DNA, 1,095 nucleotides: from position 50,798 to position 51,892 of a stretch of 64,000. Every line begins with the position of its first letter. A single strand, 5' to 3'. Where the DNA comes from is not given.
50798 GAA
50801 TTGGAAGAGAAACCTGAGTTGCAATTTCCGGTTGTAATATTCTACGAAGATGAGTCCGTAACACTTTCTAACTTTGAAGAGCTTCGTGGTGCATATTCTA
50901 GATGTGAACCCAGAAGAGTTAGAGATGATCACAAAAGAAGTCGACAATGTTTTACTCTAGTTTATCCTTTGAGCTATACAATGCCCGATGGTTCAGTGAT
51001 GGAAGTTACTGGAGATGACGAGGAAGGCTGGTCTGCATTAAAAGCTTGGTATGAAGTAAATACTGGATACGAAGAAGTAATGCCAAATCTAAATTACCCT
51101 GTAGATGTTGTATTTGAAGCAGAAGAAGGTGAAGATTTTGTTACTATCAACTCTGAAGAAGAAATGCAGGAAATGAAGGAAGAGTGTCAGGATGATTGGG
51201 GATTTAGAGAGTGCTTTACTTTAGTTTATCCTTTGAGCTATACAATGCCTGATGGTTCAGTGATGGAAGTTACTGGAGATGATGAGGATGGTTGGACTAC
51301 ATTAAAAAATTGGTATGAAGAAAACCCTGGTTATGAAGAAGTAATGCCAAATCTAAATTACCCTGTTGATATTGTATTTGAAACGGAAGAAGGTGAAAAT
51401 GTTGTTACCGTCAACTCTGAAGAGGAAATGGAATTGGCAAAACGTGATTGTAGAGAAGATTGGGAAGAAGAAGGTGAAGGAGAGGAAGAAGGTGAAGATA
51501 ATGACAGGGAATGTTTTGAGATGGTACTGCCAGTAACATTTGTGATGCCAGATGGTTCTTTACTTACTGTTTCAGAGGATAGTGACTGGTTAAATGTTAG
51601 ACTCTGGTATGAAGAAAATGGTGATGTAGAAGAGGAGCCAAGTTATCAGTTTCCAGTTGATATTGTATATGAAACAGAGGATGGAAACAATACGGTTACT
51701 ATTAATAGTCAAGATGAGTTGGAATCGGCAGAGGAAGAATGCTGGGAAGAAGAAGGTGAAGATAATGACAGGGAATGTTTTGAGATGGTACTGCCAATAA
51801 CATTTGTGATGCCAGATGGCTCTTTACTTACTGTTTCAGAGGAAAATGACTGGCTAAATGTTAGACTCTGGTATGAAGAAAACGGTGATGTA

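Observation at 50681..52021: Five Cys-bounded, highly acidic repeat modules in a stand-alone lipoprotein gene next to the glycan island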

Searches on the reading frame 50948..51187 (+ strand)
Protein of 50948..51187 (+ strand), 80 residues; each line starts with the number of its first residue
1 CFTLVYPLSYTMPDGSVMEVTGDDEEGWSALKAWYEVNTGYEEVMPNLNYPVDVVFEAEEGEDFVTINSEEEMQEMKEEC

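Call 22: predict_structure(alignment_id=A2)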
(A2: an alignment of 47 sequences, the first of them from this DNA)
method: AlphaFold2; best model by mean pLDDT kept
length: 80 residues; sequences in the alignment: 47
mean_pLDDT: 89.9   pTM: 0.70
mean pLDDT of the five models: 89.9, 89.6, 88.7, 87.6, 85.7
residues with pLDDT >= 90: 48; 70-90: 31; 50-70: 1; < 50: 0
segments of 3 or more residues with pLDDT < 50: none
pLDDT, mean of each block of 10 residues (from residue 1): 90 93 87 90 92 88 91 88
secondary structure, 60 per line:
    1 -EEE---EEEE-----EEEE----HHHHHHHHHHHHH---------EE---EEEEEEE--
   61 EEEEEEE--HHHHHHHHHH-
elements in order: E2-4 E8-11 E17-20 H25-37 E52-58 E61-67 H70-79

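Call 24: search_protein_representatives(alignment_id=A2)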
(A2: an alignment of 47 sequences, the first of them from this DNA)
Query: 47 sequences, 79 profile positions. Proteins with E-value up to 0.001 (for the whole library): 1539; up to 1e-10: 964; up to 1e-30: 352. The best 150 are listed.
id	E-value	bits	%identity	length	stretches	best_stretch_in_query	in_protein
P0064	3.5e-116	395.8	-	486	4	1-79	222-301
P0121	2.1e-113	386.9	-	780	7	1-79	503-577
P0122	2.4e-110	377.2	-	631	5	1-79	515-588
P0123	1.3e-109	374.8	-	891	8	1-79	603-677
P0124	3.3e-103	354.3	-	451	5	1-79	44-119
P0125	1.6e-94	326.4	-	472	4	2-77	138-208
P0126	3.9e-94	325.2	-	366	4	1-79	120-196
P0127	1.1e-93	323.8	-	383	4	1-79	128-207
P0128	2.1e-93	322.8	-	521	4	1-79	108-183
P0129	7.4e-93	321.1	-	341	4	1-79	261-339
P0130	4.5e-90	312.2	-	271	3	1-79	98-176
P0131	1.8e-89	310.2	-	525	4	1-79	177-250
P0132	7.9e-89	308.2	-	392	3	1-79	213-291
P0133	2.3e-86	300.3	-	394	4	1-79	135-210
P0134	2.7e-85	296.8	-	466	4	1-79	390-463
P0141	1.2e-78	275.6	-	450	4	1-79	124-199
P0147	1.8e-72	255.7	-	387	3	1-79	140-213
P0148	2.7e-72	255.2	-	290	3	1-79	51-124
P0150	4.0e-72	254.7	-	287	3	1-79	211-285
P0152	1.7e-70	249.4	-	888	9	1-79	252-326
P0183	4.3e-59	212.9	-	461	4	1-79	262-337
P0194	2.0e-56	204.4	-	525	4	1-79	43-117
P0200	2.3e-55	201.0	-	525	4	1-79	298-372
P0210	7.2e-53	193.0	-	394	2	1-79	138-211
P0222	6.2e-51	186.8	-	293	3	1-79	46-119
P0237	1.5e-47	176.0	-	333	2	1-79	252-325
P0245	3.7e-46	171.4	-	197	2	1-79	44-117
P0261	1.2e-44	166.6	-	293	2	1-79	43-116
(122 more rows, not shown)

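Call 27: fold_search(model_id=the predicted structure, library=pdb)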
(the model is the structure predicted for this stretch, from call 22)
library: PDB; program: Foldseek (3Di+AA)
matches with E <= 10: 219; with E <= 0.001: 0
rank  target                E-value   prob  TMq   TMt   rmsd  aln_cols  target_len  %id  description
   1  5gl6_A                8.5e-01  0.21  0.22  0.11  10.1        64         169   14  Msmeg rimP (released 2017-07-12)
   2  7o6n_A                1.2e+00  0.11  0.29  0.26   8.2        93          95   15  Crystal structure of C. elegans ERH-2 PID-3 complex (released 2021-08-25)
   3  6sg9_DB               1.2e+00  0.06  0.23  0.06   9.7        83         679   22  Head domain of the mt-SSU assemblosome from Trypanosoma brucei (released 2019-09-18)
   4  8gme_B                1.3e+00  0.09  0.27  0.15   8.3        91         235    8  Crystal structure of the gp32-Dda-dT17 complex (released 2023-06-28)
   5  6bc1_C                1.5e+00  0.06  0.22  0.13  12.6       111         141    7  A Complex between PH Domain of p190RhoGEF and Activated Rac1 Bound to a GTP Analog (released 2017-12-13)
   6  2ekm_A                1.5e+00  0.02  0.15  0.09  16.7       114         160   17  Structure of ST1219 protein from Sulfolobus tokodaii (released 2008-03-25)
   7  4ic7_B                1.6e+00  0.08  0.23  0.17  11.2        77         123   19  Crystal structure of the ERK5 kinase domain in complex with an MKK5 binding fragment (released 2013-02-13)
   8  7sz2_B                1.8e+00  0.03  0.19  0.11  17.4        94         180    4  Mouse PARP13/ZAP ZnF5-WWE1-WWE2 bound to ATP (released 2022-10-05)
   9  7sz3_B                1.9e+00  0.03  0.19  0.11  17.4        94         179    4  Mouse PARP13/ZAP ZnF5-WWE1-WWE2 bound to ADPr (released 2022-10-05)
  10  7o6n_B                2.0e+00  0.08  0.29  0.26   8.1        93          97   15  Crystal structure of C. elegans ERH-2 PID-3 complex (released 2021-08-25)
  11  2o2v_A                2.0e+00  0.08  0.23  0.21  10.9        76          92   18  Crystal Structure of the Complex of Human Mitogen Activated Protein Kinase Kinase 5 Phox Domain (MAP2K5-phox) with Hum (released 2006-12-12)
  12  3wbr_F                2.0e+00  0.05  0.23  0.16  17.2       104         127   10  Crystal structure of carbohydrate recognition domain of Blood Dendritic Cell Antigen-2 (BDCA2) lectin (crystal form-3) (released 2013-12-25)
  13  3oip                  2.0e+00  0.04  0.18  0.11  11.5       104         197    6  Crystal structure of Yeast telomere protein Cdc13 OB1 (released 2010-11-03)
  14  8gbk_D                2.1e+00  0.09  0.21  0.18  12.2        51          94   25  Dri1 hemoprotein variant H79A-R90A with a zinc-mirror heme site (released 2024-04-24)
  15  9xqs_A                2.1e+00  0.09  0.26  0.04   7.6        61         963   11  Structure of the inner peripheral region in the phage phiKZ baseplate complex (released 2026-02-11)
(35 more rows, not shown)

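Call 31: list_cluster_members(proteins=[P0126, P0127, P0150, P0148, P0245, P0152, P0121, P0141, P0222, P0125])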
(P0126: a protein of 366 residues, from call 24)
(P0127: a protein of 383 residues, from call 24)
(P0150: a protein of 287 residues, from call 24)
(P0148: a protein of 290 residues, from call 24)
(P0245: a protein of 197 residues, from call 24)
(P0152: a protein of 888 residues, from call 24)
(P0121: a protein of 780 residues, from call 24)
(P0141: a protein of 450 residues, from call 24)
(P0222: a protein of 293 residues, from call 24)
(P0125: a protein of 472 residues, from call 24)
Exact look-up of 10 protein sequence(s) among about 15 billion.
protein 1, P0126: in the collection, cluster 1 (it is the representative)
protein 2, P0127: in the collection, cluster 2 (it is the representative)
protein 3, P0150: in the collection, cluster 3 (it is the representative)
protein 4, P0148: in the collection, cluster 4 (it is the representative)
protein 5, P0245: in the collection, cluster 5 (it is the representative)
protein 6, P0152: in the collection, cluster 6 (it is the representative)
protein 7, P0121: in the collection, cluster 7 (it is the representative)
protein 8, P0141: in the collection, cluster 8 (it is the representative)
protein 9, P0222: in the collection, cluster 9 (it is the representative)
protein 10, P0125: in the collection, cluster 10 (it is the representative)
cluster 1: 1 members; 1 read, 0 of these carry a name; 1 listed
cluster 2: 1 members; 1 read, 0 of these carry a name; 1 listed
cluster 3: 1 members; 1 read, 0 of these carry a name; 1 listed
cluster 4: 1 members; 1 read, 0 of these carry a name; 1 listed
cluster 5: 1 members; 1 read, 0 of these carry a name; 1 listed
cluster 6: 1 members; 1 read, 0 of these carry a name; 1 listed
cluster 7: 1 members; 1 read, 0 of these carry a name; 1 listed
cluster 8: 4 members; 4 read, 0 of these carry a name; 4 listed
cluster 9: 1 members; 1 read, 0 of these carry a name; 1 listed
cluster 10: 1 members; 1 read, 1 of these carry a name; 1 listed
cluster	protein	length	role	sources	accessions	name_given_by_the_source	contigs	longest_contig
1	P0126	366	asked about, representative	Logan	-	-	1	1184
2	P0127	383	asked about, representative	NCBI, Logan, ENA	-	-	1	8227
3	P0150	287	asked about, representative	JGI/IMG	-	-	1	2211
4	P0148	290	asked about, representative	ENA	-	-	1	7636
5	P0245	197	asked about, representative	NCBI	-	-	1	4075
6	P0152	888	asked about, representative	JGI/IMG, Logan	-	-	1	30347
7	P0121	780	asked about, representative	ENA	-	-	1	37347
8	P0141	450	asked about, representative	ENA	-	-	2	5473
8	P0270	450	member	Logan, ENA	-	-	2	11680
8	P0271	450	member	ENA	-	-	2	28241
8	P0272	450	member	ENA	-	-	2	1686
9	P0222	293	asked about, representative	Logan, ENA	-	-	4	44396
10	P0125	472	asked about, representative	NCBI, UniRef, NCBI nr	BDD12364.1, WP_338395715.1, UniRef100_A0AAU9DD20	hypothetical protein FUAX_47960 (plasmid) [Fulvitalea axinellae] | Lipoprotein n=1 Tax=Fulvitalea axinellae TaxID=1182444 RepID=A0AAU9DD20_9BACT | hypothetical protein FUAX_47960 [Fulvitalea axinellae]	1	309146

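Call 32: find_encoding_contigs(protein=P0222, flank=6000, max_places=3)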
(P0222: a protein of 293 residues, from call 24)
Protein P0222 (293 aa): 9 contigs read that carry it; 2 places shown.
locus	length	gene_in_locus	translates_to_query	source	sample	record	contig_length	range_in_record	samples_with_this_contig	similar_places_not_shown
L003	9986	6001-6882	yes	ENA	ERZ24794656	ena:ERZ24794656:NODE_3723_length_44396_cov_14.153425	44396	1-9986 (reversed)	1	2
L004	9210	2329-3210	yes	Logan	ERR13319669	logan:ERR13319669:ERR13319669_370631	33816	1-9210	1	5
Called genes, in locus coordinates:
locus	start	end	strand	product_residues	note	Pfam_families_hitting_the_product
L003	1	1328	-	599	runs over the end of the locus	PF01120:Alpha_L_fucos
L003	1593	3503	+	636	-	PF06439:3keto-disac_hyd, PF13570:Beta-prop_ACSF4 (faint), PF01011:PQQ (faint), PF13360:PQQ_2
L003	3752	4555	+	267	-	-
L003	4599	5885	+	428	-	-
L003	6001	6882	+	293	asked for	-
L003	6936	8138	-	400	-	PF18962:Por_Secre_tail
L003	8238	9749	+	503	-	PF00474:SSF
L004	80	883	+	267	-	-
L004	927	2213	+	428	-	-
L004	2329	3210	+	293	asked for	-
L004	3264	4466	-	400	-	PF18962:Por_Secre_tail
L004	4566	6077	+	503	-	PF00474:SSF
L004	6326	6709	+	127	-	-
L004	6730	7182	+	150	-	-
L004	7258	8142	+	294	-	PF03372:Exo_endo_phos, PF14529:Exo_endo_phos_2 (weak)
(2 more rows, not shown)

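Call 33: find_encoding_contigs(protein=P0152, flank=6000, max_places=3)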
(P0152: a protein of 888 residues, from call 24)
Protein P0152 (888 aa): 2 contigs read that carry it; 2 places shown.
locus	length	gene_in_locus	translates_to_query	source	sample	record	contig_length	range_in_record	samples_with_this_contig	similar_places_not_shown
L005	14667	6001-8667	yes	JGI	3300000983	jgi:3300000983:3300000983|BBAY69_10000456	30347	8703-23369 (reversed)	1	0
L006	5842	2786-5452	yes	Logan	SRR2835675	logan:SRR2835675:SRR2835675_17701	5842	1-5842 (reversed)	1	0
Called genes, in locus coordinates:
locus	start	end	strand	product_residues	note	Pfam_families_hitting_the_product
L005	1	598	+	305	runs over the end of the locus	-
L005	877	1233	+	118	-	-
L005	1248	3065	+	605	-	-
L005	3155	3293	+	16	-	-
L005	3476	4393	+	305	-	PF03706:LPG_synthase_TM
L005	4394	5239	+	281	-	PF11306:DUF3108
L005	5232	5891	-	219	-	PF00697:PRAI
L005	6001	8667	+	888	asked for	-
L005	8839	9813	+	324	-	PF00493:MCM (weak), PF20030:bpMoxR, PF07726:AAA_3, PF07728:AAA_5, PF17863:AAA_lid_2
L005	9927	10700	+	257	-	PF00165:HTH_AraC (faint), PF12833:HTH_18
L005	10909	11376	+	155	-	PF13302:Acetyltransf_3, PF00583:Acetyltransf_1, PF13508:Acetyltransf_7 (weak), PF08445:FR47 (faint)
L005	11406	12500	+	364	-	PF01784:DUF34_NIF3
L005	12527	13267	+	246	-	PF02591:Zn_ribbon_9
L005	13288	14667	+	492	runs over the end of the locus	PF07719:TPR_2 (faint), PF13181:TPR_8 (faint), PF00515:TPR_1 (faint), PF13174:TPR_6 (faint)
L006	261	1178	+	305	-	PF03706:LPG_synthase_TM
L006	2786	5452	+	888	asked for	-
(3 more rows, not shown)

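Call 39: search_protein_families(library=pfam, proteins=[window:50948-51187:+], max_evalue=10)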
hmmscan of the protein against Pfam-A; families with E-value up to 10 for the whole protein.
seq(80 aa): 2 families
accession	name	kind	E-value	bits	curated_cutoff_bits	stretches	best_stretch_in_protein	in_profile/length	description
PF00564.30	PB1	-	0.0021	18.4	23.6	1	51-80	41-69/84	PB1 domain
PF08239.17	SH3_3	-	0.11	13.1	27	1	11-41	18-44/54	Bacterial SH3 domain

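Call 41: search_solved_structures(query=A2, max_evalue=10, show_alignments=3)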
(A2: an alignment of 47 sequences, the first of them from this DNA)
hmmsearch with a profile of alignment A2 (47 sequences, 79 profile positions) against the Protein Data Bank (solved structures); distinct sequences matched with E-value up to 10: 6.
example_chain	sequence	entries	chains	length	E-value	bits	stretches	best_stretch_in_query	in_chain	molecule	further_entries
8bl3_A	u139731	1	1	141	0.44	14.1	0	50-73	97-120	scIg12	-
8bl6_A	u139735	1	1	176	0.84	13.2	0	49-73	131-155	dIG14-scdim-EF62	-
9vjs_E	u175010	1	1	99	1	13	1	28-68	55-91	PsaE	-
8q8i_A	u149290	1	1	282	1.7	12.3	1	30-71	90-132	Exostosin GT47 domain-containing protein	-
8avq_A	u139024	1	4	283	1.7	12.2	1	30-71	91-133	AO75L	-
8asa_A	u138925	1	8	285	1.7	12.2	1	30-71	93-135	Exostosin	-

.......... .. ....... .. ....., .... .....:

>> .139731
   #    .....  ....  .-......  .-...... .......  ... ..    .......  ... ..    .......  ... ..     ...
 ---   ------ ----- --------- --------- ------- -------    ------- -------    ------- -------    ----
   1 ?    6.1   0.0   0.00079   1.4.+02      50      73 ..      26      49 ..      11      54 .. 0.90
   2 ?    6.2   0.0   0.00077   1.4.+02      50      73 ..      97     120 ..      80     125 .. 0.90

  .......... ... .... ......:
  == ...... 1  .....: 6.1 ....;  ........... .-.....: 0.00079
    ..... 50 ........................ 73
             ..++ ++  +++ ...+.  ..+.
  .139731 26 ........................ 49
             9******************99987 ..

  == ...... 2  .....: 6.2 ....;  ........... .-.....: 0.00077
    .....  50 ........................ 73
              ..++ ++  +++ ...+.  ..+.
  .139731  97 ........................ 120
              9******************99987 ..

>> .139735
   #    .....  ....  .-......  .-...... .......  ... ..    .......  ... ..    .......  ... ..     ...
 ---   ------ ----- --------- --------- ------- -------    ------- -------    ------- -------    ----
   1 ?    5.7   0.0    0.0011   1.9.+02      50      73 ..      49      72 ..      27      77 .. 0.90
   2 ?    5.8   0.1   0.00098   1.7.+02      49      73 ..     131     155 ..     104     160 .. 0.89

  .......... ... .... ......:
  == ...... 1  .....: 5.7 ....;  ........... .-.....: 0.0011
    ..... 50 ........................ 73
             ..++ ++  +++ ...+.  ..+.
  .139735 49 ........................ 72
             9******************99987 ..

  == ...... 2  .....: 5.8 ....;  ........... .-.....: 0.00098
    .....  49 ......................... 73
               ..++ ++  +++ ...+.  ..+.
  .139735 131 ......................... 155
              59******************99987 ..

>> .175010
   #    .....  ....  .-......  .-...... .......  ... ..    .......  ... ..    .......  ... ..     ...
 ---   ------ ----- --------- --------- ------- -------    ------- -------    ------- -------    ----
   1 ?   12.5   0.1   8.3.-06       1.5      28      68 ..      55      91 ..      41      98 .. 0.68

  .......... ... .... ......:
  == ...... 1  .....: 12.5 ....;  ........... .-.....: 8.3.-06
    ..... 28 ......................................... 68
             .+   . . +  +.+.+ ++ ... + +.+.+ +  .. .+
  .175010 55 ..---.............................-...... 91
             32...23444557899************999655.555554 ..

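Call 61: find_encoding_contigs(protein=P0121, flank=6000, max_places=2)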
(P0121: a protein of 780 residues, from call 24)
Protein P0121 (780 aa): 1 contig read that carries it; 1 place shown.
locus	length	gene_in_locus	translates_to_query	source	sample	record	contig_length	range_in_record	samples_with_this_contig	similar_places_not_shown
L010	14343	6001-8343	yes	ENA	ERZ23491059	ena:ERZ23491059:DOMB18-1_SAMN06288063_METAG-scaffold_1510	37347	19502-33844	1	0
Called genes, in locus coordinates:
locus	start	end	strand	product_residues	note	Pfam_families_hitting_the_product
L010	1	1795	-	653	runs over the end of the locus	PF00662:Proton_antipo_N, PF00361:Proton_antipo_M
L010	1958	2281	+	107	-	PF02617:ClpS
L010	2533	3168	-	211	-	PF00293:NUDIX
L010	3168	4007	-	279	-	PF25231:DUF7847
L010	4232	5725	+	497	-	PF18962:Por_Secre_tail (weak)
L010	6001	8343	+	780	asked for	PF18957:RibLong (faint), PF18962:Por_Secre_tail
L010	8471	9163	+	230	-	PF01553:Acyltransferase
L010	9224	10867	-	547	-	PF18962:Por_Secre_tail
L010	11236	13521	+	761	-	PF00535:Glycos_transf_2, PF13439:Glyco_transf_4 (weak), PF00534:Glycos_transf_1, PF13692:Glyco_trans_1_4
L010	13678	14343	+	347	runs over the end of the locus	PF01595:CNNM, PF00571:CBS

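Call 62: search_protein_families(library=pfam, proteins=[P0121, P0123, P0194, P0210, P0261, P0131, P0200, P0147, P0237, P0183], max_evalue=0.01)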
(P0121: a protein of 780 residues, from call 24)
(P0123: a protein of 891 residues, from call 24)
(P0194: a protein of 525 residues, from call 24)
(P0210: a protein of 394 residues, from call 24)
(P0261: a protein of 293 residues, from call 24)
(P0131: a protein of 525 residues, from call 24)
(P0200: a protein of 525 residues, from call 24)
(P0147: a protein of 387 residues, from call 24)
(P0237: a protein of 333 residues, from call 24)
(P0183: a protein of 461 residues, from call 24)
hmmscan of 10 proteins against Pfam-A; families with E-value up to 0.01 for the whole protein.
P0121 (780 aa): 3 families
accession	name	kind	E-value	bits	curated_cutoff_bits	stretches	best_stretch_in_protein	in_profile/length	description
PF18962.6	Por_Secre_tail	-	2.6e-10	40.9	27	1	703-772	2-69/75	Secretion system C-terminal sorting domain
PF18957.6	RibLong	-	5.7e-08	33.9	27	0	453-476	65-87/93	Long Rib domain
PF09776.14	Mitoc_L55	-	0.0028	17.9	25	0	506-523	41-58/116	Mitochondrial ribosomal protein L55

P0123 (891 aa): 3 families
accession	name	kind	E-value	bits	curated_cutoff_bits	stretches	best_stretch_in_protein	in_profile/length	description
PF18962.6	Por_Secre_tail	-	6.6e-13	49.2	27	1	813-883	1-69/75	Secretion system C-terminal sorting domain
PF11589.14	DUF3244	-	0.0031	17.9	25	0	819-881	28-88/96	Domain of unknown function (DUF3244)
PF07073.17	ROF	-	0.0036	17.8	27.6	0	524-549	16-41/80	Modulator of Rho-dependent transcription termination (ROF)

P0194 (525 aa): 3 families
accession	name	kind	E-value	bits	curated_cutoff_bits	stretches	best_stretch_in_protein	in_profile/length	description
PF18962.6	Por_Secre_tail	-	2.2e-12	47.5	27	1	447-516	1-68/75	Secretion system C-terminal sorting domain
PF11589.14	DUF3244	-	0.00013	22.3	25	1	454-516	29-89/96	Domain of unknown function (DUF3244)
PF04151.21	PPC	-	0.0004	21.6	25.9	1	451-510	10-68/70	Bacterial pre-peptidase C-terminal domain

P0210 (394 aa): 1 family
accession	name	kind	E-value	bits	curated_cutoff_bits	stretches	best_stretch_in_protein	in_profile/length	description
PF07481.16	DUF1521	-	1.9e-05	25.2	23.6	0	134-161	53-80/169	Domain of Unknown Function (DUF1521)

P0261 (293 aa): 0 families

P0131 (525 aa): 7 families
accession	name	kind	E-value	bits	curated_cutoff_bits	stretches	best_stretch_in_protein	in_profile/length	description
PF09776.14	Mitoc_L55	-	7.2e-10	39.1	25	0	175-201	36-62/116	Mitochondrial ribosomal protein L55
PF18957.6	RibLong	-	1.4e-09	39.1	27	0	269-319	33-87/93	Long Rib domain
PF08428.16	Rib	-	4e-09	37.4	27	0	272-319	23-69/76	Rib domain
PF24965.1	TRS130_4HB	-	0.0011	19.8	25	0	453-470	76-93/98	TRS130-like four helical bundle domain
PF14500.11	MMS19_N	-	0.0024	17.9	26.7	0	436-477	173-213/262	Dos2-interacting transcription regulator of RNA-Pol-II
PF25371.1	DUF7884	-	0.0056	17.3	27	0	477-504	11-38/90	Domain of unknown function (DUF7884)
PF11015.13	DUF2853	-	0.0077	17.3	25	0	443-474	33-64/101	Protein of unknown function (DUF2853)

P0200 (525 aa): 2 families
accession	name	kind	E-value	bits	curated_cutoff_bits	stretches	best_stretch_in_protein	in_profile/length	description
PF19575.5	HTH_58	-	0.0001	22.5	23.8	0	414-436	3-25/62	Helix-turn-helix domain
PF11396.14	PepSY_like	-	0.00018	22.2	28.3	1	31-75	26-69/83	Putative beta-lactamase-inhibitor-like, PepSY-like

P0147 (387 aa): 2 families
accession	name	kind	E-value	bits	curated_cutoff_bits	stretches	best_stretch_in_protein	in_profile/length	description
PF09776.14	Mitoc_L55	-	0.0009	19.4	25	0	213-245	26-62/116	Mitochondrial ribosomal protein L55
PF18957.6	RibLong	-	0.0025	19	27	0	253-281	58-86/93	Long Rib domain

P0237 (333 aa): 1 family
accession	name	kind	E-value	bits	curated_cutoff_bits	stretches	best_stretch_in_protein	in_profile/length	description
PF19785.4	UPF0738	-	0.0043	17.5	27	0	174-232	45-103/117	Family of unknown function (UPF0738)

P0183 (461 aa): 0 families

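Call 76: fold_search(model_id=the predicted structure, library=viral)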
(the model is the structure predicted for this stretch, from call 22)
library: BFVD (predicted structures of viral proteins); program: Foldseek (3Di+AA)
matches with E <= 10: 588; with E <= 0.001: 0
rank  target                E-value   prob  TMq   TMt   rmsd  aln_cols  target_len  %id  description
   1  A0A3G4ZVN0            3.4e-02  0.75  0.32  0.13   9.1        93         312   12  Uncharacterized protein (Fragment) [Edafosvirus sp.]
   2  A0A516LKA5            1.4e-01  0.44  0.28  0.29   7.7        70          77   14  (no name in the UniProt tables at hand)
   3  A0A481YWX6            2.2e-01  0.33  0.28  0.13   9.0        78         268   14  Uncharacterized protein [Marseillevirus LCMAC201]
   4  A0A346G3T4            2.2e-01  0.20  0.25  0.08   7.9        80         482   18  (no name in the UniProt tables at hand)
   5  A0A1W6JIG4            2.4e-01  0.41  0.26  0.25   7.6        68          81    7  Uncharacterized protein [Lactococcus phage AM6]
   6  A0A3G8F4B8            2.4e-01  0.35  0.30  0.33   8.7        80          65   19  (no name in the UniProt tables at hand)
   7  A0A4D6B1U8            2.8e-01  0.28  0.27  0.31  10.6        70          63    7  (no name in the UniProt tables at hand)
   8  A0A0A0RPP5            2.8e-01  0.14  0.21  0.12  13.2        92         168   10  Uncharacterized protein [Bacillus phage Moonbeam]
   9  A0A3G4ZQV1            2.8e-01  0.10  0.20  0.19  15.2        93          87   11  Uncharacterized protein [Terrestrivirus sp.]
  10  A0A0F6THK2            3.0e-01  0.25  0.30  0.31   7.7        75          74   17  Uncharacterized protein [Sinorhizobium phage phiM9]
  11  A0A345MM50            3.2e-01  0.16  0.23  0.13  10.2        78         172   15  (no name in the UniProt tables at hand)
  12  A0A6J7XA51            3.8e-01  0.14  0.25  0.28   8.9        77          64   17  Uncharacterized protein [uncultured Caudovirales phage]
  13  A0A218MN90            5.2e-01  0.20  0.25  0.26   9.7        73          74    8  Uncharacterized protein [uncultured virus]
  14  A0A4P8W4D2            5.5e-01  0.21  0.30  0.32   8.1        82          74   10  (no name in the UniProt tables at hand)
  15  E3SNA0                6.2e-01  0.20  0.24  0.34   8.0        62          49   14  Predicted protein [Cyanophage NATL1A-7]
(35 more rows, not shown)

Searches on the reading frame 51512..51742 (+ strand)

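Call 39: search_protein_families(library=pfam, proteins=[window:51512-51742:+], max_evalue=10)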
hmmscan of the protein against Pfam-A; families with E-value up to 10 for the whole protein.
seq(77 aa): 1 family
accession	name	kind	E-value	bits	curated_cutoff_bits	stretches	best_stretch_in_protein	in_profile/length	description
PF00564.30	PB1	-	3.7e-05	24.1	23.6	1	46-77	39-69/84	PB1 domain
